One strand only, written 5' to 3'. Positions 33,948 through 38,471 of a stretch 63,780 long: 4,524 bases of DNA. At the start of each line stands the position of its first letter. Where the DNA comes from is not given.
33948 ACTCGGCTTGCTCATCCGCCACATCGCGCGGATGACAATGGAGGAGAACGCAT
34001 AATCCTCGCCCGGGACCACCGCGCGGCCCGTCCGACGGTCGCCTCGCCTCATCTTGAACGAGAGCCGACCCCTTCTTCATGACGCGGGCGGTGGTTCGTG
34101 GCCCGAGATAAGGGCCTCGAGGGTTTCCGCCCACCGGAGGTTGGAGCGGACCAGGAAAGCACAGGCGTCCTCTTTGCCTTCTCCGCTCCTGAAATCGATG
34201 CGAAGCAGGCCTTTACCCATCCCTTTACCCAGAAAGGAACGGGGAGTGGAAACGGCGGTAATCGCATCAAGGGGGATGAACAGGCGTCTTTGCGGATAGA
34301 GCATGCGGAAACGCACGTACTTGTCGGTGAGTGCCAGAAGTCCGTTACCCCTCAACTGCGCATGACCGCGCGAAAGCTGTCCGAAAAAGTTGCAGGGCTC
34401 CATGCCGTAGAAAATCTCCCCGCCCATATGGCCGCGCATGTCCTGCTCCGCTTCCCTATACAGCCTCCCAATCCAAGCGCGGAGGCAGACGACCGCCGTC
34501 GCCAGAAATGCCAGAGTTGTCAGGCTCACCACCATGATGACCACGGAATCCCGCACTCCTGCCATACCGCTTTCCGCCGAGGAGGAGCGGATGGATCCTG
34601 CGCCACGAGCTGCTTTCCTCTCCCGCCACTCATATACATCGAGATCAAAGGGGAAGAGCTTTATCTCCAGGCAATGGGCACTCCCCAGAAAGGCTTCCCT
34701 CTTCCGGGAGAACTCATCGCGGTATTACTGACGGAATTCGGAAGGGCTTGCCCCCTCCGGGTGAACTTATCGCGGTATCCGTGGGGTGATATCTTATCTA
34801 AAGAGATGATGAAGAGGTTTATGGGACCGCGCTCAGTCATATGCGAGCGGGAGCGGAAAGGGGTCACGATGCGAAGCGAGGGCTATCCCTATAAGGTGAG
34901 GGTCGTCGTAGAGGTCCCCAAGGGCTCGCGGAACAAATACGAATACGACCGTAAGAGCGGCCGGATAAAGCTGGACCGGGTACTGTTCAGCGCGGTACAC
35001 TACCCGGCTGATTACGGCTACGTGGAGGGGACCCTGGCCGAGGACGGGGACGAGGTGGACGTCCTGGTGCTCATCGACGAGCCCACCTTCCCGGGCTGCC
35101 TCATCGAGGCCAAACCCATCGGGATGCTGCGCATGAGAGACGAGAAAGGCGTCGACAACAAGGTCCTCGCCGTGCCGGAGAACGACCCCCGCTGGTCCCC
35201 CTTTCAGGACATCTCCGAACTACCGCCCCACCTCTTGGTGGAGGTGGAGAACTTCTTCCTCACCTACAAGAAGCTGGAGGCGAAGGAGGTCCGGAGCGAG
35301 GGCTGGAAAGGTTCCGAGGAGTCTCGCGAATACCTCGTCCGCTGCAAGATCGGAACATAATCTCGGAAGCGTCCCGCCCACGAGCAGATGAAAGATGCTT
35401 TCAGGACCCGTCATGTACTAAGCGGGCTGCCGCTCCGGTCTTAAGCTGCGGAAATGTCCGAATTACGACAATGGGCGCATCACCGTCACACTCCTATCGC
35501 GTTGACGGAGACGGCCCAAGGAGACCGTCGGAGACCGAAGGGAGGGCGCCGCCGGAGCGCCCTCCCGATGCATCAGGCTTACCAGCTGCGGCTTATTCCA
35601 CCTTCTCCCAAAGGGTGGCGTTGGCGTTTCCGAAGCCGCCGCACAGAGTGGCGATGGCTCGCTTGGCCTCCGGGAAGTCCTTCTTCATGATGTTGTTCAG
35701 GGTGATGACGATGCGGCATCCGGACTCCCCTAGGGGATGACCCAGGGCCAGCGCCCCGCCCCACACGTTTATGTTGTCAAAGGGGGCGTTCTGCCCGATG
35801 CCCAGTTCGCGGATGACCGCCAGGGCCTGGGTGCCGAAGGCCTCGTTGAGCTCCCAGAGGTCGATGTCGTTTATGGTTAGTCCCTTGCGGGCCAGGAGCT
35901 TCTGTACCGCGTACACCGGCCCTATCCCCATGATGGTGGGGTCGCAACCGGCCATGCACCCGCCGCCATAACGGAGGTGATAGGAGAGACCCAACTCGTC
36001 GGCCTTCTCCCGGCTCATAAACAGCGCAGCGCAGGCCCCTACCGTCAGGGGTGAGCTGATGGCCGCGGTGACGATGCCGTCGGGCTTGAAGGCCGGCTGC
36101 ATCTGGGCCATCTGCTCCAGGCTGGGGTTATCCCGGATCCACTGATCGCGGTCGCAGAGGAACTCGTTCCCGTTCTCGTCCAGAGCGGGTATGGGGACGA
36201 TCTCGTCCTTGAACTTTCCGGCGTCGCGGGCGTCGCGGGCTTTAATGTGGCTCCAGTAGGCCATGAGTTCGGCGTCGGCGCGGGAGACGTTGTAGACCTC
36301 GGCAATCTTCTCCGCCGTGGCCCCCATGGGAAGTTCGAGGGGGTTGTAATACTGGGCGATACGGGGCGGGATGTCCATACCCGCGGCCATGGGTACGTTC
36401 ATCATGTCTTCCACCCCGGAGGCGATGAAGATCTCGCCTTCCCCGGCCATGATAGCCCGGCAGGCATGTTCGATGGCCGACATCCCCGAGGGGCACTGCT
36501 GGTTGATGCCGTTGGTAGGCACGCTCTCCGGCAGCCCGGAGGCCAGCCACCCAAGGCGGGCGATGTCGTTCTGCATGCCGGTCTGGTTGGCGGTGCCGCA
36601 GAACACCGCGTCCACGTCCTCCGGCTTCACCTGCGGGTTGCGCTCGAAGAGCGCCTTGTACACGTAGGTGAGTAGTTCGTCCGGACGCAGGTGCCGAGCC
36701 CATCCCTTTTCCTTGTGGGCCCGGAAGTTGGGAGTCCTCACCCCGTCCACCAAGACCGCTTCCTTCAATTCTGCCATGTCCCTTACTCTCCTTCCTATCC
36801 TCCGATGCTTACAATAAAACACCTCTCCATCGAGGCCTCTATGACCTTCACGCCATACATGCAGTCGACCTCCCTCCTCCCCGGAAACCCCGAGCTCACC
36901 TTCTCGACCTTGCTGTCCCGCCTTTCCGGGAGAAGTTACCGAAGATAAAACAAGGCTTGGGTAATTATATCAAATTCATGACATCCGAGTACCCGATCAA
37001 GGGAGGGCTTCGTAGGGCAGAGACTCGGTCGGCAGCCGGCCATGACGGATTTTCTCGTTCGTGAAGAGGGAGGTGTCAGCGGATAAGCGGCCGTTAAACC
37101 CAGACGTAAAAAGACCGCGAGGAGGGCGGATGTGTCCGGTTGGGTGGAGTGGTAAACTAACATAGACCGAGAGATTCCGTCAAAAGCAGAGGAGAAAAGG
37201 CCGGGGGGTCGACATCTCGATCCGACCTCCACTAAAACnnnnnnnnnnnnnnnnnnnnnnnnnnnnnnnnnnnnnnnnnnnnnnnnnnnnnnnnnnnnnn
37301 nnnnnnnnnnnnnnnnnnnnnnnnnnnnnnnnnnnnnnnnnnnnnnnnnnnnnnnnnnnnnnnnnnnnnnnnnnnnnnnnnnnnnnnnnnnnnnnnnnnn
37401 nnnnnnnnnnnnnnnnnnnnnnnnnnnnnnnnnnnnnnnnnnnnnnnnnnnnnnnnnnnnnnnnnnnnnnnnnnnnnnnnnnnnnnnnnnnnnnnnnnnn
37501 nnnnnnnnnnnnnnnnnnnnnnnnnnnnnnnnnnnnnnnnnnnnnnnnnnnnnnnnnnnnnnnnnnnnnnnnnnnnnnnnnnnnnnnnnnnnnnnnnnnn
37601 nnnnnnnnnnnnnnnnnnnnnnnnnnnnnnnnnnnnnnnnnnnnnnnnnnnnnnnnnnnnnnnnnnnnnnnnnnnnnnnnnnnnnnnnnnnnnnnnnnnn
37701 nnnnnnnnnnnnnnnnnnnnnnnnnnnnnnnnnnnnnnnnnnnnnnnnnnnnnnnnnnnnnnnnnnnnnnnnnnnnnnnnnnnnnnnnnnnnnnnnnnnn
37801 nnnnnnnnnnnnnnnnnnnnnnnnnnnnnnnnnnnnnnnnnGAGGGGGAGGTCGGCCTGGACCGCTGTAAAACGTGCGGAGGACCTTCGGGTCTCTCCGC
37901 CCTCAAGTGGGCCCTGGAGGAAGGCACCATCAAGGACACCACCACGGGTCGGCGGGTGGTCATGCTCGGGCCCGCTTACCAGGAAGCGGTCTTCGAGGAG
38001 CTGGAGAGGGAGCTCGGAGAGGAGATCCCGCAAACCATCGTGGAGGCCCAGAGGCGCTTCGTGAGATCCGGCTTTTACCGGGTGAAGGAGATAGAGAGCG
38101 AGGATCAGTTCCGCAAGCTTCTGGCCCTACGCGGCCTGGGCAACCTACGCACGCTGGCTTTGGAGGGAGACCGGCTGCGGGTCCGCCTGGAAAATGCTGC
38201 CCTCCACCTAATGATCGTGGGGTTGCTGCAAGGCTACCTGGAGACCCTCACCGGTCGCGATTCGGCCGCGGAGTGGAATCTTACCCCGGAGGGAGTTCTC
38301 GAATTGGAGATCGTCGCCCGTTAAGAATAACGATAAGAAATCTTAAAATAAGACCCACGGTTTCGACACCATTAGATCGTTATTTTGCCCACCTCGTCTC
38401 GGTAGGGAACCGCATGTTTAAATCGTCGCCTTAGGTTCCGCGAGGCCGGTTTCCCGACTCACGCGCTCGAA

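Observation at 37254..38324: Second dispersed paralogue of the same protein, suggesting a lineage-expanded stand-alone family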

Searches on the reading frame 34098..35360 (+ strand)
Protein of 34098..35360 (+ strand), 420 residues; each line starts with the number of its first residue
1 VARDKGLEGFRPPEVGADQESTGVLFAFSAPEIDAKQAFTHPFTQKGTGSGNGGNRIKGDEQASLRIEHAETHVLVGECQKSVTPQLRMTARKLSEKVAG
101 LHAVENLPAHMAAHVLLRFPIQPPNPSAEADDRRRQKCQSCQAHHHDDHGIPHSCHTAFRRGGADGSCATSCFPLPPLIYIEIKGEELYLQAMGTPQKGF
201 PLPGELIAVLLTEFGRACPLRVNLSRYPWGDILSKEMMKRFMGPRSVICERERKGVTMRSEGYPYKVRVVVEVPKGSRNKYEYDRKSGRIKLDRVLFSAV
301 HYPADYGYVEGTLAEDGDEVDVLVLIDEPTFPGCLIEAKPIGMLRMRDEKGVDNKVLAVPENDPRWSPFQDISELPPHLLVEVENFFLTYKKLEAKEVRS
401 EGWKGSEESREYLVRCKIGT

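Call 83: search_protein_families(library=pfam, proteins=[window:34098-35360:+], max_evalue=0.00001)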
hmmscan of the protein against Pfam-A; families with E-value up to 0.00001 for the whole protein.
window:34098-35360:+ (420 aa): 1 family
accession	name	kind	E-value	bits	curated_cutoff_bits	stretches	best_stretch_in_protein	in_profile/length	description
PF00719.24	Pyrophosphatase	-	1.3e-54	184.7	23.5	1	269-416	1-148/153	Inorganic pyrophosphatase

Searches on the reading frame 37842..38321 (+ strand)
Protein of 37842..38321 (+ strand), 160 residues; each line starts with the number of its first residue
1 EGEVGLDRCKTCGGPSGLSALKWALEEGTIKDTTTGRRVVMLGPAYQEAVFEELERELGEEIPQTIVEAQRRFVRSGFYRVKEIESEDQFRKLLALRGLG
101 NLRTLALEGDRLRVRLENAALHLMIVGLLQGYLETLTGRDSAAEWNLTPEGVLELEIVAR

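Call 47: find_homologous_proteins(query=A2, max_evalue=0.01)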
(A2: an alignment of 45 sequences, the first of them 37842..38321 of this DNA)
Query A2 (45 sequences) (160 aa, profile of the alignment): 84 proteins with E <= 0.01 among 7920 candidates.
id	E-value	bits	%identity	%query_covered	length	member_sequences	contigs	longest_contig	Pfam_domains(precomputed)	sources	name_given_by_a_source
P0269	2.5e-66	240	47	100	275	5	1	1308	-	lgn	-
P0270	4.0e-66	239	48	98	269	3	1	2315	-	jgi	jgi:hypothetical protein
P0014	1.8e-65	237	84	100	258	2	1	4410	-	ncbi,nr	ncbi:MAG: hypothetical protein QME89_09560, partial [Actinomycetota bacterium]|nr:hypothetical prote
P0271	5.0e-65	236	48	96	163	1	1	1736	-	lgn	-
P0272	3.5e-63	230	57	98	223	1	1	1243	-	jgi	jgi:hypothetical protein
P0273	8.4e-63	228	48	98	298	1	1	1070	-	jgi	-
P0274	5.2e-62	226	49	99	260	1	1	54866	-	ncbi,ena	-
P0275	2.1e-61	224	51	99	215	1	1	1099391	-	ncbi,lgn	-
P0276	2.3e-61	224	46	98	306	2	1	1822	-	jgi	jgi:hypothetical protein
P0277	3.8e-61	223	45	100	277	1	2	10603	-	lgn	-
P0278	1.0e-60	222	43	98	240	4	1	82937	-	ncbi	-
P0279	1.5e-60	221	44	100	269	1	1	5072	-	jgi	jgi:hypothetical protein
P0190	2.3e-60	220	48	98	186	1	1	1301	-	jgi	jgi:hypothetical protein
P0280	3.3e-60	220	46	100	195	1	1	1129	-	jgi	jgi:hypothetical protein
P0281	6.0e-60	219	45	98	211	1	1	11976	-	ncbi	-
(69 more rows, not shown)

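Call 55: predict_structure(alignment_id=A2)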
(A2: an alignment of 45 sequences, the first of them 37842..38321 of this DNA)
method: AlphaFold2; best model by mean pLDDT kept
length: 160 residues; sequences in the alignment: 45
mean_pLDDT: 90.5   pTM: 0.83
mean pLDDT of the five models: 90.5, 90.3, 89.5, 89.3, 89.3
residues with pLDDT >= 90: 107; 70-90: 44; 50-70: 8; < 50: 1
segments of 3 or more residues with pLDDT < 50: none
pLDDT, mean of each block of 10 residues (from residue 1): 80 89 91 88 85 96 96 83 77 90 93 96 95 93 97 97
secondary structure, 60 per line:
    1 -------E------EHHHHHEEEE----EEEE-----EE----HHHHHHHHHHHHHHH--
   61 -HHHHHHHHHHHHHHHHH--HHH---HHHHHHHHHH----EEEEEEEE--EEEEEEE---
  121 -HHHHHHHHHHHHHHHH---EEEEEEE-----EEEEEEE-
elements in order: H16-20 E21-24 E29-32 H44-58 H62-78 H87-96 E101-108 E111-117 H122-137 E141-147 E153-159

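Call 58: fold_search(model_id=the predicted structure, library=pdb)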
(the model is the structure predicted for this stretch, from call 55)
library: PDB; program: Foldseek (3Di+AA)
matches with E <= 10: 719; with E <= 0.001: 21
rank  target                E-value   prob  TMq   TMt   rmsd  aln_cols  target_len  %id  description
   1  5frw_A                1.6e-06  1.00  0.61  0.51   4.2       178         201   16  crystal structure of the phenol-responsive sensory domain of the transcription activator PoxR with Phenol (released 2016-04-06)
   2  5frz_A                2.9e-06  1.00  0.64  0.54   4.6       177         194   17  crystal structure of the phenol-responsive sensory domain of the transcription activator PoxR with 3,4-dimethylphenol (released 2016-03-30)
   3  5frw_B                1.2e-05  1.00  0.63  0.53   4.3       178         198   16  crystal structure of the phenol-responsive sensory domain of the transcription activator PoxR with Phenol (released 2016-04-06)
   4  3njc_B                4.3e-05  1.00  0.51  0.55   4.4       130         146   15  Crystal structure of the yslB protein from Bacillus subtilis. Northeast Structural Genomics Consortium Target SR460. (released 2010-09-22)
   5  8poc_A                1.0e-04  1.00  0.49  0.51   5.0       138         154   12  Cryo-EM structure of Dickeya dadantii BcsD (released 2023-12-20)
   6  3njc_A                1.4e-04  1.00  0.52  0.54   4.5       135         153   15  Crystal structure of the yslB protein from Bacillus subtilis. Northeast Structural Genomics Consortium Target SR460. (released 2010-09-22)
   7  3sj5_B                2.0e-04  1.00  0.48  0.44   5.2       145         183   11  I5F Mutant Structure of T. Tengcongensis H-NOX (released 2011-07-20)
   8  2c0j_B                2.1e-04  1.00  0.48  0.53   5.5       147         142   16  Crystal structure of the bet3-trs33 heterodimer (released 2006-02-07)
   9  3lai_C                2.2e-04  1.00  0.47  0.42   5.2       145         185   11  Structural insights into the molecular mechanism of H-NOX activation (released 2010-03-16)
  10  2oso                  2.4e-04  1.00  0.44  0.45   7.7       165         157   17  Crystal structure of a vinyl-4-reductase family protein (mj_1460) from methanocaldococcus jannaschii dsm at 1.90 A resol (released 2007-02-20)
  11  6cww_A                2.5e-04  1.00  0.48  0.43   5.3       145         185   11  Cs H-NOX mutant with unnatural amino acid 4-cyano-L-phenylalanine at site 5 (released 2018-05-16)
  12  3eee_A                4.1e-04  1.00  0.46  0.41   5.2       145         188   11  Probing the function of heme distortion in the H-NOX family (released 2008-11-25)
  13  3sj5_A                4.4e-04  1.00  0.44  0.39   5.3       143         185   10  I5F Mutant Structure of T. Tengcongensis H-NOX (released 2011-07-20)
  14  1u56_B                4.6e-04  1.00  0.46  0.42   5.3       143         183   10  Crystal structure of an oxygen binding H-NOX domain related to soluble guanylate cyclases (Water-ligated, ferric form) (released 2004-08-31)
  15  4it2_A                5.3e-04  1.00  0.48  0.43   5.2       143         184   10  Mn(III)-PPIX bound Tt H-NOX (released 2013-02-27)
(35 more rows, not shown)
